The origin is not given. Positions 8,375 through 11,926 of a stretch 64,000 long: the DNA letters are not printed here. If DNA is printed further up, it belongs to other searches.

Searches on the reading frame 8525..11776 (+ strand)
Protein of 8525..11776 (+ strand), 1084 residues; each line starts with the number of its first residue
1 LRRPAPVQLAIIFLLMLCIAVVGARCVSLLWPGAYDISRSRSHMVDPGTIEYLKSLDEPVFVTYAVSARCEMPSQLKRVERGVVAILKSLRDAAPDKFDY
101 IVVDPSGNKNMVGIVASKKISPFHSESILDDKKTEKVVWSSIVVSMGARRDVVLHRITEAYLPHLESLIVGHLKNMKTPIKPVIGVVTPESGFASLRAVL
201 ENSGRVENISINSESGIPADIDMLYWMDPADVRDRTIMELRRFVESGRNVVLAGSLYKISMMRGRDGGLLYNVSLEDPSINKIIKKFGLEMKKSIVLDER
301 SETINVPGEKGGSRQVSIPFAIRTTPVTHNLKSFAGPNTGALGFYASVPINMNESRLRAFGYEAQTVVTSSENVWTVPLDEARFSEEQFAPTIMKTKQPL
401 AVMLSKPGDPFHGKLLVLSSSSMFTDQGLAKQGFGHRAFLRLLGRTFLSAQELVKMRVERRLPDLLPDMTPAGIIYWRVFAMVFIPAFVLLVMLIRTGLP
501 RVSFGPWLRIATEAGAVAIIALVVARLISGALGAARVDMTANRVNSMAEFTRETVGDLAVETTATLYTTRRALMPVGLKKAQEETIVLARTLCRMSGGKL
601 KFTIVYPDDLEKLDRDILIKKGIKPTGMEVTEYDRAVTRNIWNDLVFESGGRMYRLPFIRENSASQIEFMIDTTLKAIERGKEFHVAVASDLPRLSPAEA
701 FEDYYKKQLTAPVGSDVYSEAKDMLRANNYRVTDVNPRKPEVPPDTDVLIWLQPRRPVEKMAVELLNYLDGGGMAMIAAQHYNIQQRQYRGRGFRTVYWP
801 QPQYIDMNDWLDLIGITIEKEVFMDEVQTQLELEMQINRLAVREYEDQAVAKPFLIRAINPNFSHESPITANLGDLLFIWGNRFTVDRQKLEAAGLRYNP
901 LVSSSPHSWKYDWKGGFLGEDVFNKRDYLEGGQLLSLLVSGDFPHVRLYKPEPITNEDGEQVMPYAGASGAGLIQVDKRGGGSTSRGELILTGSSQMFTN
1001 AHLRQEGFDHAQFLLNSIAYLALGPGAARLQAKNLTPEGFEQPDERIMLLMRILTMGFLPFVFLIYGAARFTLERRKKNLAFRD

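Call 32: search_protein_families(library=pfam, proteins=[window:8525-11776:+], max_evalue=0.0001)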
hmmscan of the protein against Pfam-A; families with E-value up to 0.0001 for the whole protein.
window:8525-11776:+ (1084 aa): 3 families
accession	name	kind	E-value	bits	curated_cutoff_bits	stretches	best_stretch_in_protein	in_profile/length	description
PF09822.16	ABC_transp_aux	-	1.6e-46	159.3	34.7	2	723-1016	23-287/288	ABC-type uncharacterized transport system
PF23357.1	DUF7088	-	1.3e-17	64.3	27.8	2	46-145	8-105/105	Domain of unknown function (DUF7088)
PF14258.12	DUF4350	-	3.2e-10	41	30.4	0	965-1016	128-179/181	Domain of unknown function (DUF4350)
